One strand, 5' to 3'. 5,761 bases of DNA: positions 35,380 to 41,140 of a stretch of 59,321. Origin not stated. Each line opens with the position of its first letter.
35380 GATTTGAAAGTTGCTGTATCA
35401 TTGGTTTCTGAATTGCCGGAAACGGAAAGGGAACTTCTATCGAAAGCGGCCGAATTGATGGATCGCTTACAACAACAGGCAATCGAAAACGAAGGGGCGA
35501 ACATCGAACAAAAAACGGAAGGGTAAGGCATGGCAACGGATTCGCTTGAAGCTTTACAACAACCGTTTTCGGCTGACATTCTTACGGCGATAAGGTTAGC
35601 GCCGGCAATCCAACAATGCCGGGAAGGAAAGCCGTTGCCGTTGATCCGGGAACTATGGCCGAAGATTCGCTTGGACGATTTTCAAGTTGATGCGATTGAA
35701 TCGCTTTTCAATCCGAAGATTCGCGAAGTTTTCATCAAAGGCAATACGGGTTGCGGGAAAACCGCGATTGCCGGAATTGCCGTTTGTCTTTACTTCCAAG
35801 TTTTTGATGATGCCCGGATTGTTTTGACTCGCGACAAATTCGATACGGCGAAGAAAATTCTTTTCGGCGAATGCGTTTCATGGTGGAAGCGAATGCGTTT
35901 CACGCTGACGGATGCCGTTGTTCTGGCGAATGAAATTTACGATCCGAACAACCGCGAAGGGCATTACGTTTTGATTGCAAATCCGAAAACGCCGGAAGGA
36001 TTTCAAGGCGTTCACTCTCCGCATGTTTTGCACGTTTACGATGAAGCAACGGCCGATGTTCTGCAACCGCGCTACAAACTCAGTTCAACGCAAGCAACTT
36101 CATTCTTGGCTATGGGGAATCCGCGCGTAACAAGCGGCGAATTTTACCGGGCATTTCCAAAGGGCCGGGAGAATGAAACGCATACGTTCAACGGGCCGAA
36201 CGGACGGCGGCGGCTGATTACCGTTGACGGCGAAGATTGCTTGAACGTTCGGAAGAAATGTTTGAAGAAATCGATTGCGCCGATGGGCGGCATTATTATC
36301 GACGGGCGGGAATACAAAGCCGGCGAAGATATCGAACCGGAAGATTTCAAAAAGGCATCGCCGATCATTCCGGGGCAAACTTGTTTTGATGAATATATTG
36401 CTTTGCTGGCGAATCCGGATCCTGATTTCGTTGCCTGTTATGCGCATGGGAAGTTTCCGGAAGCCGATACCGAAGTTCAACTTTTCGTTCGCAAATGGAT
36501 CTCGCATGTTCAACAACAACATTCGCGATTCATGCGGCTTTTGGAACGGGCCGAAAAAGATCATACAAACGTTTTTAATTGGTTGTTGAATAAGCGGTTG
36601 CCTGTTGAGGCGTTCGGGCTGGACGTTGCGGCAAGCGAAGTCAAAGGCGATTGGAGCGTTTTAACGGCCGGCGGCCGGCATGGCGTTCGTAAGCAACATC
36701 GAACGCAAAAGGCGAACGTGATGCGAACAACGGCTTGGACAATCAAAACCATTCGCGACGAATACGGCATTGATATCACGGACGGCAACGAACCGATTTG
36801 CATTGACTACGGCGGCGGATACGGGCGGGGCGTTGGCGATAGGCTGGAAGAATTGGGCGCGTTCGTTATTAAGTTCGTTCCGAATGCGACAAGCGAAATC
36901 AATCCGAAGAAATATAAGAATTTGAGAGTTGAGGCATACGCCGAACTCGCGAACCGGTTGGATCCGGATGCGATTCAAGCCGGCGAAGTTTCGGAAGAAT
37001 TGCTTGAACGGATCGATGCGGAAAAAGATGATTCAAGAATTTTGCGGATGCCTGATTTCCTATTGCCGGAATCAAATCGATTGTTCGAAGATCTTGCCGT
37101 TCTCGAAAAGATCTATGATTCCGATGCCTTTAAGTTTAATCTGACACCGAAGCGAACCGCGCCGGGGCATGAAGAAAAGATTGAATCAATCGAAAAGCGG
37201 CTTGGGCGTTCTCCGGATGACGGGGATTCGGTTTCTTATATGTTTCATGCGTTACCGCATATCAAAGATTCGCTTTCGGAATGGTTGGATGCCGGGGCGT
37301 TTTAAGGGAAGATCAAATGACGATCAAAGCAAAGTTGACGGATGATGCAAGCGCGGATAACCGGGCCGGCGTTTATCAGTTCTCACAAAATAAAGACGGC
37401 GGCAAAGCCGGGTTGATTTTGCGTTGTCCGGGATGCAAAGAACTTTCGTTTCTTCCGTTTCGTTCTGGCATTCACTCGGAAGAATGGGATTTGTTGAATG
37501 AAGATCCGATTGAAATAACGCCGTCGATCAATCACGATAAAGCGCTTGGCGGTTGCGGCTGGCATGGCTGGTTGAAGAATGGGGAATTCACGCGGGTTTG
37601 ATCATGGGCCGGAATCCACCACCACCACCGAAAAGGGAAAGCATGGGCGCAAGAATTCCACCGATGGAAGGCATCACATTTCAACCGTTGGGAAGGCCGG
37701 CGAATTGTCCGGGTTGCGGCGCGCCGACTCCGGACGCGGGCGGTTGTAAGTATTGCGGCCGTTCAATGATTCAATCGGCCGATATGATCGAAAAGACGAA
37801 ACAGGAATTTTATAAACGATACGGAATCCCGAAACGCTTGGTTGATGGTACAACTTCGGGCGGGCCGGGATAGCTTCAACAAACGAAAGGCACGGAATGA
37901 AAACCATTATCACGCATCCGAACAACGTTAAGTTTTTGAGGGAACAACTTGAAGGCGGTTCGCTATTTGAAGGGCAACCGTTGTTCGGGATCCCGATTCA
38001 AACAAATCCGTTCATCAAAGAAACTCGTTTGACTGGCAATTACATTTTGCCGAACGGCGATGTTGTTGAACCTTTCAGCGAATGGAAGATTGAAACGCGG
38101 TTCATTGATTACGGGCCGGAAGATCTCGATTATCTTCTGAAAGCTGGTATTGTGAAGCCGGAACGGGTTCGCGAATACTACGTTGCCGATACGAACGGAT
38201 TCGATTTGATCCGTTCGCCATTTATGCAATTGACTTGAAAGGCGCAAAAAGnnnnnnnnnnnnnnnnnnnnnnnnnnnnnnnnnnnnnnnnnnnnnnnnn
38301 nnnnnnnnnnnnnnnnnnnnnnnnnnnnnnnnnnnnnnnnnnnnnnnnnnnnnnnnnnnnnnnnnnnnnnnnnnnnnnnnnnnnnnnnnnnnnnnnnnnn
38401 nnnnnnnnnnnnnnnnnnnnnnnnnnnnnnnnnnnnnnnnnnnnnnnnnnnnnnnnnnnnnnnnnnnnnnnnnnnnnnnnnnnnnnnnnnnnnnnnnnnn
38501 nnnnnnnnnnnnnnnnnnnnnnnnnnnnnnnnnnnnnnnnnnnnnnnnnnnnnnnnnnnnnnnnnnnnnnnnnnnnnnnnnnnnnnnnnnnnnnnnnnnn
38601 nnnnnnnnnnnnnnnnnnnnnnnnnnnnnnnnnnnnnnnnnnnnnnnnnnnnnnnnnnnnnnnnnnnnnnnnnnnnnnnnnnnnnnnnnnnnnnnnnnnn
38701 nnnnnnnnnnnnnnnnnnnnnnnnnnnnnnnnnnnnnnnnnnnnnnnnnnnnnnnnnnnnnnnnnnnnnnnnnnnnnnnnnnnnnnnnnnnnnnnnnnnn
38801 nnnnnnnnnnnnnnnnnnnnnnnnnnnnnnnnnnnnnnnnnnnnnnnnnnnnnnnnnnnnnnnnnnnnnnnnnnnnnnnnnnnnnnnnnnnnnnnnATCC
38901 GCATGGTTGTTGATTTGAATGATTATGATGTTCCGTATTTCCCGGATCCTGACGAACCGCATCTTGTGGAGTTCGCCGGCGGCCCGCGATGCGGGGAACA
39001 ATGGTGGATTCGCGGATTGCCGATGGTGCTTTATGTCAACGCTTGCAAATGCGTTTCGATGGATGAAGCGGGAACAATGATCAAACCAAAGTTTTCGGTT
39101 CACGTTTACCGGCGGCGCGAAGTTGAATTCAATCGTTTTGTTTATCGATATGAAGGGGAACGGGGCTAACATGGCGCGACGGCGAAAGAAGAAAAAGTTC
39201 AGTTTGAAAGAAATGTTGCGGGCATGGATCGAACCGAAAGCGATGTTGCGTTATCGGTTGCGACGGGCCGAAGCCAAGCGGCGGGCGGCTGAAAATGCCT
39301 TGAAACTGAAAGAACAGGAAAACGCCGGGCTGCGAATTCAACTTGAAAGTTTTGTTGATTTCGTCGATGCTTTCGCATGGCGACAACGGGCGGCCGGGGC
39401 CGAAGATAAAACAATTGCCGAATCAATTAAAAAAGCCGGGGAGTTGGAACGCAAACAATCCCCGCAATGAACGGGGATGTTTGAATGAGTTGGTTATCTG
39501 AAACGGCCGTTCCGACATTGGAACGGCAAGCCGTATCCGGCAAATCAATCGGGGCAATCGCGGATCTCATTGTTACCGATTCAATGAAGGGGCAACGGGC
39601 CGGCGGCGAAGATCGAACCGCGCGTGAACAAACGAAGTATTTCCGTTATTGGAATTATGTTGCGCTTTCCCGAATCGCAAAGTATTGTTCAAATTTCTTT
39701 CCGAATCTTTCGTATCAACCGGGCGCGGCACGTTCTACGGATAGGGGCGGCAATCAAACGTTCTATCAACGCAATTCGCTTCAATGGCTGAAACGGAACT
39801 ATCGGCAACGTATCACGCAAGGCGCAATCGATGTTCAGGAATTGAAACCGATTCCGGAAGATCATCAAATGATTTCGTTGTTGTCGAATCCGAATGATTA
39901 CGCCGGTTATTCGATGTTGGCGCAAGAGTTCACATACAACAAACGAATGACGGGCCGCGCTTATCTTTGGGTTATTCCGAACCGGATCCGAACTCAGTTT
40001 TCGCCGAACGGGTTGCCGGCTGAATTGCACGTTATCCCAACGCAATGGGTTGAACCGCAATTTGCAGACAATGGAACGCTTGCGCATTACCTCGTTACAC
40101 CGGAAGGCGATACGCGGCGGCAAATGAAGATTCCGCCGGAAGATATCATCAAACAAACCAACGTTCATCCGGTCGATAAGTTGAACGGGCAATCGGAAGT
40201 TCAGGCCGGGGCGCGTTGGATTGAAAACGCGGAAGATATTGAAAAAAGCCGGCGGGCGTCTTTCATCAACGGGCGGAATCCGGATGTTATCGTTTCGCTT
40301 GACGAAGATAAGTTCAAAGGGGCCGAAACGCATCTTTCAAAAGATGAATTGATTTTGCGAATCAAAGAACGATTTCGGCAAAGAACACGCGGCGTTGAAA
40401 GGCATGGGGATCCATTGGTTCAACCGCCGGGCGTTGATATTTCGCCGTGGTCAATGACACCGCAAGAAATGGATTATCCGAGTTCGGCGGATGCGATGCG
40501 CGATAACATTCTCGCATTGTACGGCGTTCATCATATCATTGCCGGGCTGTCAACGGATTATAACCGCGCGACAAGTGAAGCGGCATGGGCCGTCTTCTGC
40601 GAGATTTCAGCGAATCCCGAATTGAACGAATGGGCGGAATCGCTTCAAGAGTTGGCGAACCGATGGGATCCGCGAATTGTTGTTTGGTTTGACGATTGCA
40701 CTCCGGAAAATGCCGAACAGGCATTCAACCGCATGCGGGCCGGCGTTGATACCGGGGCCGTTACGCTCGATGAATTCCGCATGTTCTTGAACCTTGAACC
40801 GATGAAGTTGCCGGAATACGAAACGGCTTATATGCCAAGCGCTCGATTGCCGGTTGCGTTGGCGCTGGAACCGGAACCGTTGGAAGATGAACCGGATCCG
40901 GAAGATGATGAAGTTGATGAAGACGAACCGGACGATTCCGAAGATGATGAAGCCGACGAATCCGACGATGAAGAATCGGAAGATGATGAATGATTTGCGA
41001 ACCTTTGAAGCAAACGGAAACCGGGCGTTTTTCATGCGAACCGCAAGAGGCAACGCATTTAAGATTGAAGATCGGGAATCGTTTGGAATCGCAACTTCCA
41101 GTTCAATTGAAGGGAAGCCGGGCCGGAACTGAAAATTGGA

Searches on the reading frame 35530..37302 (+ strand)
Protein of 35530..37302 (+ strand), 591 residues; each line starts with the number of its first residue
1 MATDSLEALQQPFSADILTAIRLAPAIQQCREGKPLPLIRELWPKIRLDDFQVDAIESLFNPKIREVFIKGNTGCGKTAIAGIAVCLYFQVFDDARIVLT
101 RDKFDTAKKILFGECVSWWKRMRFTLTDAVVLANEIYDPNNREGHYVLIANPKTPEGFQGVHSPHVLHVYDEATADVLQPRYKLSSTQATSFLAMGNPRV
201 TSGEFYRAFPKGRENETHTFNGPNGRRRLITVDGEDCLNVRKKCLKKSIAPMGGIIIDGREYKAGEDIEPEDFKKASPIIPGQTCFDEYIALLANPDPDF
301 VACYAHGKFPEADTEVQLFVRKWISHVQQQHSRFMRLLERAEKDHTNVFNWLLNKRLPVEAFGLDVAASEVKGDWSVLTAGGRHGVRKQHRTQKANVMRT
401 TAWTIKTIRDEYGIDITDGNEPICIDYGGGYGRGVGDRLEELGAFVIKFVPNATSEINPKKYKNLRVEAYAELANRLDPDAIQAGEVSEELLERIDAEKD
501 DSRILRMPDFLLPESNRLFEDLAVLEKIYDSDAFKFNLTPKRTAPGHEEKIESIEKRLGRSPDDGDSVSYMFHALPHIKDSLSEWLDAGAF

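Call 9: search_protein_families(library=phrogs, proteins=[window:35530-37302:+], max_evalue=0.00001)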
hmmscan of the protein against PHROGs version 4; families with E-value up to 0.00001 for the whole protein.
window:35530-37302:+ (591 aa): 2 families
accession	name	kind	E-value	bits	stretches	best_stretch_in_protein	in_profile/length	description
phrog_5902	-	unknown function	2.4e-14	54.4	1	42-254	29-244/359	-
phrog_2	-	head and packaging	2.8e-13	50.5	1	41-579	260-596/807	terminase large subunit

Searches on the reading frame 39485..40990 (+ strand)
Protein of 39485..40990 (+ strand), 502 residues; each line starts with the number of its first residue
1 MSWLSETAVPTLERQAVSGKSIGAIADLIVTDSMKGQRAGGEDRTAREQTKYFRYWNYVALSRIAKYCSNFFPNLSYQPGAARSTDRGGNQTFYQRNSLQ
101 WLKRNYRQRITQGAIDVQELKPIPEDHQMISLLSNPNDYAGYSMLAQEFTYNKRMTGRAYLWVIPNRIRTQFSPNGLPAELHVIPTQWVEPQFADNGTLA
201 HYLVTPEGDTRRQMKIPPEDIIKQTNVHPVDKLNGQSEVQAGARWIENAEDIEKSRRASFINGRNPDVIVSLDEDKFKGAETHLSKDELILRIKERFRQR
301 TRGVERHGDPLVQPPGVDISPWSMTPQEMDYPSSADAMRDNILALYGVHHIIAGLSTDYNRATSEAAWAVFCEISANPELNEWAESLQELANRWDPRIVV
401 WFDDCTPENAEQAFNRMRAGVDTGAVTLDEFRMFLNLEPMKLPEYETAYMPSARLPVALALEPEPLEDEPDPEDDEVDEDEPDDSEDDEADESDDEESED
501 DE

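Call 9: search_protein_families(library=phrogs, proteins=[window:39485-40990:+], max_evalue=0.00001)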
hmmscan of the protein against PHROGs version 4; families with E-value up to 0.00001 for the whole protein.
window:39485-40990:+ (502 aa): 2 families
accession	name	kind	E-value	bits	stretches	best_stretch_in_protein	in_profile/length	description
phrog_2662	-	head and packaging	1.1e-35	124.4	1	125-454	101-422/717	portal protein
phrog_12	-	head and packaging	5.3e-32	112.6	1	117-495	123-469/646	portal protein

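Call 83: search_dna_similar(query=window:39485-40990:+, collection=phages, mode=protein, max_evalue=0.00001, max_rows=15)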
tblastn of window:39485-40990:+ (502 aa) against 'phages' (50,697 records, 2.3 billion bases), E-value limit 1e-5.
Records with a match: 11; places in all: 11; records where one place covers at least 80% of the query: 0.
Best place of each record, by identity: <60% 11.
By first word of the organism name: Sinorhizobium 2; Streptomyces 2; Bacteriophage 2; Bacillus 1; Parageobacillus 1; Faecalibacterium 1; Caudoviricetes 1; Microcystis 1.
By host as written in the record: - 3; Sinorhizobium meliloti NRRL L-50 2; Streptomyces lividans JI 1326 2; Bacillus cereus MCR1 1; Parageobacillus thermoglucosidasius 23.6 1; Faecalibacterium sp. FM8 1; Microcystis sp. 1.
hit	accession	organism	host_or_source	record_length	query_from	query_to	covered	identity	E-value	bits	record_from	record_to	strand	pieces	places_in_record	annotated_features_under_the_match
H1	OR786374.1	Sinorhizobium phage StopSmel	Sinorhizobium meliloti NRRL L-50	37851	126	452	65%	24.6%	3e-10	69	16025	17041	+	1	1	portal protein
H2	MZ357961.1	Bacillus phage Flasso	Bacillus cereus MCR1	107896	125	454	66%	24.3%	1e-10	71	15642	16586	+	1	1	portal protein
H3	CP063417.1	Parageobacillus phage JGon-2020a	Parageobacillus thermoglucosidasius 23.6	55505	125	441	63%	24.8%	2e-8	63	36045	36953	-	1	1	record has no annotation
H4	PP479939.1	Faecalibacterium phage Roos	Faecalibacterium sp. FM8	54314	171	441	54%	28.9%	3e-14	82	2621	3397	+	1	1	portal protein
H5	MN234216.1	Streptomyces phage Gilgamesh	Streptomyces lividans JI 1326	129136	116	440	65%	23.2%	7e-7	58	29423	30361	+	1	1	46: portal and MuF-like fusion protein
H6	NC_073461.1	Streptomyces phage Gilgamesh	Streptomyces lividans JI 1326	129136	116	440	65%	23.2%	7e-7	58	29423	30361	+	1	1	46: portal and MuF-like fusion protein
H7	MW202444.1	Bacteriophage sp.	Manatee Spring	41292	98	364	53%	26.6%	6e-6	55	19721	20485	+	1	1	portal protein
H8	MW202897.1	Caudoviricetes sp.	Manatee Spring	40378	125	455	66%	21.4%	8e-6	55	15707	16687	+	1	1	portal protein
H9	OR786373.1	Sinorhizobium phage Aussie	Sinorhizobium meliloti NRRL L-50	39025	99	357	52%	25.6%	4e-10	69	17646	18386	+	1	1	portal protein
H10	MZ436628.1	Microcystis phage Mwe-Yong1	Microcystis sp.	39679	99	357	52%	24.3%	2e-9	67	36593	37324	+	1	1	portal protein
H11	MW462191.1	Bacteriophage sp.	freshwater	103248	127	387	52%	22.6%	4e-6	56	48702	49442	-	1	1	portal protein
